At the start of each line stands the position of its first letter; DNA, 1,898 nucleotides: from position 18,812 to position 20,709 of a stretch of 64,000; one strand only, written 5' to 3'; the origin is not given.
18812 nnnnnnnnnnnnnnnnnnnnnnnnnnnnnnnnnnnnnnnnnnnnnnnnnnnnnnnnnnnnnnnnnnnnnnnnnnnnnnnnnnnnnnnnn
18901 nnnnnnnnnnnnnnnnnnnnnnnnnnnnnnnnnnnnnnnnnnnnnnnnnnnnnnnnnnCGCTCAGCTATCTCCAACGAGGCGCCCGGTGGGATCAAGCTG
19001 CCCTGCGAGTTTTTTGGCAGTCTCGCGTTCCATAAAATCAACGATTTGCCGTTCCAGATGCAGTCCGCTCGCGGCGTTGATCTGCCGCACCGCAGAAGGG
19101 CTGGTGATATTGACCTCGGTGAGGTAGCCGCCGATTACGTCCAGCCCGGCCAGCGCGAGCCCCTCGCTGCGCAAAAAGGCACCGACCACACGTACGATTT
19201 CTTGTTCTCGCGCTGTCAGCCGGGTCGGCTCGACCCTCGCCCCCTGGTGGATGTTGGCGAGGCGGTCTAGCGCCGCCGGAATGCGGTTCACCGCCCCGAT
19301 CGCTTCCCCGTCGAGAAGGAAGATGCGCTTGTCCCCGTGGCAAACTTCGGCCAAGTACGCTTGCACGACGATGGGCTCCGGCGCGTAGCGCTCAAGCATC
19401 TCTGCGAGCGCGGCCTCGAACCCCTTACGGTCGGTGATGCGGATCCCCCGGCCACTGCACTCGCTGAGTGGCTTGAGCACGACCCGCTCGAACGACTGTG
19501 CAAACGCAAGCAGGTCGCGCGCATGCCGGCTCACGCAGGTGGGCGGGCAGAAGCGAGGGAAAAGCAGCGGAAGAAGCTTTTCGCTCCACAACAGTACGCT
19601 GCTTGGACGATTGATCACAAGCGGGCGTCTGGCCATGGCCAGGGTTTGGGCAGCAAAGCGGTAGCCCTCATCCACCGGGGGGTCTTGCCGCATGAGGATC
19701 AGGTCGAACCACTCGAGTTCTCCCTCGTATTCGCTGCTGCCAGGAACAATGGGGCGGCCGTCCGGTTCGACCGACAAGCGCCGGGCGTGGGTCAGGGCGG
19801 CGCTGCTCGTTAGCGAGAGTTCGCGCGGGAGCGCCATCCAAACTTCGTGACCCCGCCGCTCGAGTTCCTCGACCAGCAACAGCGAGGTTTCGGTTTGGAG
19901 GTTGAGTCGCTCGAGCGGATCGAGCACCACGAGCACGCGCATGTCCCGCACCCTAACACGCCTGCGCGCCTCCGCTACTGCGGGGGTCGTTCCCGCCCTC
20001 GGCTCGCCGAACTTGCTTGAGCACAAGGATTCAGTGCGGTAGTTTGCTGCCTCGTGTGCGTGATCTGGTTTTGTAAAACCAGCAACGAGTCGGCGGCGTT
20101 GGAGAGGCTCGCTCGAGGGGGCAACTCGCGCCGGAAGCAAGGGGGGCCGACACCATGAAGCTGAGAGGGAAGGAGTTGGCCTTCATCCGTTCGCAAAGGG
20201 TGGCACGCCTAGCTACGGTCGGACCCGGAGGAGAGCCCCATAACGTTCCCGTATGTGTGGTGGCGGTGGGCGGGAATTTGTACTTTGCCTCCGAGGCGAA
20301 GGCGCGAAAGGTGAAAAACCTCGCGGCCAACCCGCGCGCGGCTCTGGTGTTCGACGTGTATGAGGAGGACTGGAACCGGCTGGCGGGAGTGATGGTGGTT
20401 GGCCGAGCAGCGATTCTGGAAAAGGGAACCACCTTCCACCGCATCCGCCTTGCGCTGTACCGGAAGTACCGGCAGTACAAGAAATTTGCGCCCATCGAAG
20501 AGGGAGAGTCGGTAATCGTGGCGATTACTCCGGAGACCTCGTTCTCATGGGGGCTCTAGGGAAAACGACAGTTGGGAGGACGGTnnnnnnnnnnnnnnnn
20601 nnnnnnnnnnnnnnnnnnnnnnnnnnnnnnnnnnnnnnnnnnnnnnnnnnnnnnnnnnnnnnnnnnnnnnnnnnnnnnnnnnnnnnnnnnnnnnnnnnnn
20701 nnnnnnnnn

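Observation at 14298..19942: Translationally coupled gshB / zinc-ribbon-cyclase-STAND-TPR / MFS operon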

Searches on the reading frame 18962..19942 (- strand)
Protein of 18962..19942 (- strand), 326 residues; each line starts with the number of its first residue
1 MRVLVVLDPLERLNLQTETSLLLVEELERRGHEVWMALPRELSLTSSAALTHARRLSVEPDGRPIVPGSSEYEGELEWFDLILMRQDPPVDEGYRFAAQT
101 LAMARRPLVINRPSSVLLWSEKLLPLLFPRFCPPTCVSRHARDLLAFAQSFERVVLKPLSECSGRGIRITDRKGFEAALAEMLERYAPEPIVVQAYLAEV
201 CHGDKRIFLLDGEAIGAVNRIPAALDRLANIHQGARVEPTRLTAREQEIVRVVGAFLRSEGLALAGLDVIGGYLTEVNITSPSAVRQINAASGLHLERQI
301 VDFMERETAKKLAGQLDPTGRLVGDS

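Call 7: search_protein_families(library=pfam, proteins=[window:18962-19942:-], max_evalue=0.01)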
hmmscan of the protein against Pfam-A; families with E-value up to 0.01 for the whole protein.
window:18962-19942:- (326 aa): 3 families
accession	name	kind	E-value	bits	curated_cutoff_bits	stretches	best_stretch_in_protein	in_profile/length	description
PF02955.21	GSH-S_ATP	-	8.3e-50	169.1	23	1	121-291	1-173/175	Prokaryotic glutathione synthetase, ATP-grasp domain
PF02951.20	GSH-S_N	-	3.5e-25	88.8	21.3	1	1-116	1-118/119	Prokaryotic glutathione synthetase, N-terminal domain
PF08443.16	RimK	-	5.4e-09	36.4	21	1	154-303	43-187/188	RimK-like ATP-grasp domain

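Call 8: search_protein_families(library=ncbifam, proteins=[window:18962-19942:-], max_evalue=0.01)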
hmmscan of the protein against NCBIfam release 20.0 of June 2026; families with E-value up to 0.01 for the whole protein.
window:18962-19942:- (326 aa): 7 families
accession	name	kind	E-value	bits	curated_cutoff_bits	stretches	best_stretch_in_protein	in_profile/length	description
NF003573.0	PRK05246.1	equivalog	1.6e-87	293.3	272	1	1-310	2-315/316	glutathione synthase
TIGR01380.1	glut_syn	equivalog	3.6e-81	272.6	299.05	1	1-306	1-310/312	glutathione synthase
NF009110.0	PRK12458.1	subfamily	4.7e-45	154.1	408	1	1-310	1-333/349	glutathione synthetase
NF040720.1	MptN_Meth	equivalog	3.9e-15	55.7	350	1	132-304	116-290/291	tetrahydromethanopterin:alpha-L-glutamate ligase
TIGR00768.1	rimK_fam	subfamily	1.1e-11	44.6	143.4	1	21-270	14-239/276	RimK family alpha-L-glutamate ligase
NF007764.0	PRK10446.1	equivalog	3.2e-08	33.2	331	1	189-312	172-294/300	30S ribosomal protein S6--L-glutamate ligase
TIGR02068.2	cya_phycin_syn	equivalog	0.0017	16.4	850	0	139-224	235-318/862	cyanophycin synthetase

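Call 25: search_protein_families(library=padloc, proteins=[window:18962-19942:-], max_evalue=0.01)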
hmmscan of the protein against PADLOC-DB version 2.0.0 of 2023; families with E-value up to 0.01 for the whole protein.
window:18962-19942:- (326 aa): 0 families

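Call 43: list_cluster_members(proteins=[P0001, window:18962-19942:-, window:14298-15695:-, window:12433-14307:+])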
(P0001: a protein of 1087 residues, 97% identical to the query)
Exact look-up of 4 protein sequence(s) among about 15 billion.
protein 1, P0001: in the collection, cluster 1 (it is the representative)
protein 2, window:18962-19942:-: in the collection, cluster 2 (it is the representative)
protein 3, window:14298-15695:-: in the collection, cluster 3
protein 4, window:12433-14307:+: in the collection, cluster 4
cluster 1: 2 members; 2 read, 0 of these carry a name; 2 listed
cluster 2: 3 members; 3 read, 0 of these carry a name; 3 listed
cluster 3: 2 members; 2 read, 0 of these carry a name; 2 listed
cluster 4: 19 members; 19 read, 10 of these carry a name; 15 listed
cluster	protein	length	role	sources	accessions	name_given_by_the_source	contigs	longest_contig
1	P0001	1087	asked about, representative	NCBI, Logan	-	-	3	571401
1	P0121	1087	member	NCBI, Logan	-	-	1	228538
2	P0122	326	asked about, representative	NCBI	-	-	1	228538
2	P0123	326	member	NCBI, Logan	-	-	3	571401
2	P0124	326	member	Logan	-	-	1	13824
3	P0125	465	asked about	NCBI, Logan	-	-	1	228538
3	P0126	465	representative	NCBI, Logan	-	-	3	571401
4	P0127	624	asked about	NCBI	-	-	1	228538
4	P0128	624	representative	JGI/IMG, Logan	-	-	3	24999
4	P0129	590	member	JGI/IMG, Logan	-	acetolactate synthase-1/2/3 large subunit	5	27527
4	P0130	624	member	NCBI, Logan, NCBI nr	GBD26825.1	Acetolactate synthase large subunit IlvB1 [bacterium HR30]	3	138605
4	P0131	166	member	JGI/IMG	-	acetolactate synthase-1/2/3 large subunit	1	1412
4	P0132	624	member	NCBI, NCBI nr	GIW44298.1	MAG: acetolactate synthase [Candidatus Binatia bacterium]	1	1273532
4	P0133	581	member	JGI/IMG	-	acetolactate synthase-1/2/3 large subunit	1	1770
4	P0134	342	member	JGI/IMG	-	acetolactate synthase-1/2/3 large subunit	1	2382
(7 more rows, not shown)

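Call 48: find_homologous_proteins(query=window:18962-19942:-, max_evalue=1e-30)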
Query window:18962-19942:- (326 aa): 1004 proteins with E <= 1e-30 among 8000 candidates; the best 120 are listed.
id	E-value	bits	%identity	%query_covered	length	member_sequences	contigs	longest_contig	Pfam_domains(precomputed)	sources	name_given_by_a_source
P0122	3.3e-209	712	100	100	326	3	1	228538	PF02955.22,PF08443.17,PF02951.21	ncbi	-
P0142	5.0e-143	494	73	95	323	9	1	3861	PF02955.22,PF08443.17,PF02951.21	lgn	-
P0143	3.8e-133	462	68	96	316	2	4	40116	PF02955.22,PF08443.17,PF02951.21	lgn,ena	-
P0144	7.5e-133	461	67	96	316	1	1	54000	PF02955.22,PF08443.17,PF02951.21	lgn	-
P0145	3.0e-102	360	56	95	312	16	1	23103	PF02955.22,PF08443.17,PF02951.21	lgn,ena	-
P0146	8.1e-102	359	58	98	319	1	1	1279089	PF02955.22,PF08443.17,PF02951.21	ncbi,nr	ncbi:MAG: glutathione synthase [Candidatus Binatia bacterium]|nr:glutathione synthase [Candidatus Bi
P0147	7.3e-98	346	56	94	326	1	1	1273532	PF02955.22,PF08443.17,PF02951.21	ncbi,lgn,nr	ncbi:MAG: glutathione synthetase [Candidatus Binatia bacterium]|nr:MAG: glutathione synthetase [Cand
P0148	2.4e-97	344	57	94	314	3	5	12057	PF02955.22,PF08443.17,PF02951.21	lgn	-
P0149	4.6e-96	340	54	98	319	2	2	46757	PF02955.22,PF08443.17,PF02951.21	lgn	-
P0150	5.7e-96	340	56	94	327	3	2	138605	PF02955.22,PF08443.17,PF02951.21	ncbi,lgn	-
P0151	2.1e-92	328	54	95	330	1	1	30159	PF02955.22,PF08443.17,PF02951.21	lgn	-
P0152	2.0e-88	315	55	94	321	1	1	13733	PF02955.22,PF08443.17,PF02951.21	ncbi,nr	ncbi:MAG: glutathione synthase [Deltaproteobacteria bacterium]|nr:glutathione synthase [Deltaproteob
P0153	7.1e-88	313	52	95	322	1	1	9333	PF02955.22,PF08443.17,PF02951.21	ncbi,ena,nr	ncbi:MAG TPA: glutathione synthase [Candidatus Acidoferrales bacterium]|nr:glutathione synthase [Can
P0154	7.9e-88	313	54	96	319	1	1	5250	PF02955.22,PF08443.17,PF02951.21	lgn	-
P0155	3.0e-85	304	51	95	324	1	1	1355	PF02955.22,PF08443.17,PF02951.21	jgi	jgi:glutathione synthase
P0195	2.7e-80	288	51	99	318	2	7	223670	PF02955.22,PF08443.17,PF02951.21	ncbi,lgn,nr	ncbi:glutathione synthase [Candidatus Binatia bacterium]|nr:glutathione synthase [Candidatus Binatia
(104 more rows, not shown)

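Call 49: find_encoding_contigs(protein=P0146, flank=10000, max_places=1)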
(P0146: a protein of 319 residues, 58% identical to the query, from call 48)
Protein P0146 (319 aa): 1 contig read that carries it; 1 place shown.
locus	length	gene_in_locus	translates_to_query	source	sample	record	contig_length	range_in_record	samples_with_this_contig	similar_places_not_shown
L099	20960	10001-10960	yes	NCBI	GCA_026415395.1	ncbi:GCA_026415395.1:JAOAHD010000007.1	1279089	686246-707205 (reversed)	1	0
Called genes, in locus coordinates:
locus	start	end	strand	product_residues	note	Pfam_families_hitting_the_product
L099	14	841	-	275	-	PF02540:NAD_synthase, PF00733:Asn_synthase (weak), PF06508:QueC (faint)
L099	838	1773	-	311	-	PF00291:PALP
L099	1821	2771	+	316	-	PF01075:Glyco_transf_9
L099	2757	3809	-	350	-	PF04055:Radical_SAM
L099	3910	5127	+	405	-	PF03403:PAF-AH_p_II (faint), PF12740:PETase, PF12146:Hydrolase_4 (faint)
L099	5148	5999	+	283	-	PF07638:Sigma70_ECF (weak), PF04542:Sigma70_r2, PF08281:Sigma70_r4_2, PF04545:Sigma70_r4 (weak), PF13490:zf-HC2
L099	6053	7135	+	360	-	PF01008:IF-2B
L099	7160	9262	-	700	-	-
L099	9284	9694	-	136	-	PF01243:PNPOx_N, PF12900:Pyridox_ox_2, PF16242:Pyrid_ox_like (faint)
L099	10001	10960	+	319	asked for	PF02951:GSH-S_N, PF02955:GSH-S_ATP, PF08443:RimK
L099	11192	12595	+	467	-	PF07690:MFS_1, PF13347:MFS_2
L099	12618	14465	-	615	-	PF02776:TPP_enzyme_N, PF00205:TPP_enzyme_M, PF02775:TPP_enzyme_C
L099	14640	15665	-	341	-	PF11583:AurF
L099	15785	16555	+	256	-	PF00440:TetR_N, PF14246:TetR_C_7 (weak), PF17918:TetR_C_15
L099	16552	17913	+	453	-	PF00144:Beta-lactamase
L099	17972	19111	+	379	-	-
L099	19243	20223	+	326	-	PF13527:Acetyltransf_9, PF00583:Acetyltransf_1, PF13508:Acetyltransf_7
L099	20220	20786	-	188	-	PF00578:AhpC-TSA, PF08534:Redoxin, PF13098:Thioredoxin_2 (weak)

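Call 50: find_encoding_contigs(protein=P0150, flank=10000, max_places=1)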
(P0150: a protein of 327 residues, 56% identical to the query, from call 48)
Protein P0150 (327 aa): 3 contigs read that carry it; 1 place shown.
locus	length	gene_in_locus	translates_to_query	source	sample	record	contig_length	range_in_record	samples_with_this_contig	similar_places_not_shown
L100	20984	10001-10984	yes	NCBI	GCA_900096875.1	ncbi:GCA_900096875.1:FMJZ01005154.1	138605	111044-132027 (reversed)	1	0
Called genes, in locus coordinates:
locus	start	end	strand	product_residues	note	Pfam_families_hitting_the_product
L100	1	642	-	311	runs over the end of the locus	PF00291:PALP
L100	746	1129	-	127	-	-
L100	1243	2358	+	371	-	-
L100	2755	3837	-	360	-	PF04055:Radical_SAM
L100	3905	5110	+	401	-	PF03403:PAF-AH_p_II (weak), PF12740:PETase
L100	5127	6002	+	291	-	PF07638:Sigma70_ECF (weak), PF04542:Sigma70_r2, PF08281:Sigma70_r4_2, PF04545:Sigma70_r4 (weak), PF13490:zf-HC2 (weak)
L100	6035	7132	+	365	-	PF01008:IF-2B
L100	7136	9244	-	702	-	-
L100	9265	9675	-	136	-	PF01243:PNPOx_N, PF12900:Pyridox_ox_2, PF16242:Pyrid_ox_like (faint)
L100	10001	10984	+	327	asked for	PF02951:GSH-S_N, PF02955:GSH-S_ATP, PF08443:RimK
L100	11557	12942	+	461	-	PF07690:MFS_1, PF13347:MFS_2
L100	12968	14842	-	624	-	PF02776:TPP_enzyme_N, PF00205:TPP_enzyme_M, PF02775:TPP_enzyme_C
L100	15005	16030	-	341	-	PF11583:AurF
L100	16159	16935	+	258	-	PF00440:TetR_N, PF14246:TetR_C_7 (weak), PF17918:TetR_C_15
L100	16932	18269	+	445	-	PF00144:Beta-lactamase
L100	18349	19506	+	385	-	-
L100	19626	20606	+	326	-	PF13527:Acetyltransf_9, PF00583:Acetyltransf_1 (faint), PF13508:Acetyltransf_7 (weak)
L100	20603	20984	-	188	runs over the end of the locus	PF00578:AhpC-TSA, PF08534:Redoxin, PF13098:Thioredoxin_2 (weak), PF13905:Thioredoxin_8 (faint)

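Call 51: find_encoding_contigs(protein=P0195, flank=10000, max_places=1)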
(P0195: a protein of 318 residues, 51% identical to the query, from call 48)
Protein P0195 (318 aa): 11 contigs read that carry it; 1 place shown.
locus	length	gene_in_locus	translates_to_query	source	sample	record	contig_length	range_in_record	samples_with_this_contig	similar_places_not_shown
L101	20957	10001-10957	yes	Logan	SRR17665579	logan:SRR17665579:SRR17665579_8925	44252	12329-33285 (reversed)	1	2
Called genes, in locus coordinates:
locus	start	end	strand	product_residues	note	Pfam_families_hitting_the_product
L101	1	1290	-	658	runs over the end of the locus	PF00989:PAS, PF13426:PAS_9 (faint), PF08447:PAS_3, PF08448:PAS_4 (weak), PF12860:PAS_7 (weak), PF13188:PAS_8 (weak), PF02518:HATPase_c, PF00072:Response_reg, +1 more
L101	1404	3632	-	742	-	PF11897:DUF3417, PF00343:Phosphorylase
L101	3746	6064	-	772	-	PF12705:PDDEXK_1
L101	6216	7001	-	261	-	PF01553:Acyltransferase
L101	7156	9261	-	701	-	-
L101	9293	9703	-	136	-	PF01243:PNPOx_N, PF12900:Pyridox_ox_2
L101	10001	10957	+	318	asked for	PF02951:GSH-S_N, PF08443:RimK, PF02955:GSH-S_ATP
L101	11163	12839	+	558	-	-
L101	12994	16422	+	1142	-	PF12773:DZR, PF13240:Zn_Ribbon_1 (weak), PF13248:Zn_ribbon_3 (faint), PF00211:Guanylate_cyc, PF13191:AAA_16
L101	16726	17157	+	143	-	PF00571:CBS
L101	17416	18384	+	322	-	PF13411:MerR_1, PF00376:MerR (weak), PF02607:B12-binding_2, PF02310:B12-binding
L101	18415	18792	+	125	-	-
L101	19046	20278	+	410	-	PF02353:CMAS, PF13489:Methyltransf_23, PF05175:MTS (faint), PF13847:Methyltransf_31, PF08241:Methyltransf_11, PF08242:Methyltransf_12, PF13649:Methyltransf_25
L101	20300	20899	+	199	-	PF01066:CDP-OH_P_transf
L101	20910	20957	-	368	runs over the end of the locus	PF02239:Cytochrom_D1 (faint), PF21783:YNCE (faint), PF22494:choice_anch_I (faint), PF10282:Lactonase (faint), PF23414:Beta-prop_EML_2 (faint), PF25174:Beta-prop_THOC3 (faint)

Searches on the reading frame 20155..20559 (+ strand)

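Call 7: search_protein_families(library=pfam, proteins=[window:20155-20559:+], max_evalue=0.01)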
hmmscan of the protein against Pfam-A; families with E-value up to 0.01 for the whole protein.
window:20155-20559:+ (134 aa): 3 families
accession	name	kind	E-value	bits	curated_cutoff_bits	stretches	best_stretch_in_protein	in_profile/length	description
PF01243.27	PNPOx_N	-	9.5e-19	68.4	28.1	1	8-132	6-119/120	Pyridoxamine 5'-phosphate oxidase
PF12900.13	Pyridox_ox_2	-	7.3e-10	39.4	27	1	8-127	6-134/140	Pyridoxamine 5'-phosphate oxidase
PF16242.11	Pyrid_ox_like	-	0.00076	19.5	28.8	1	11-82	10-84/149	Pyridoxamine 5'-phosphate oxidase like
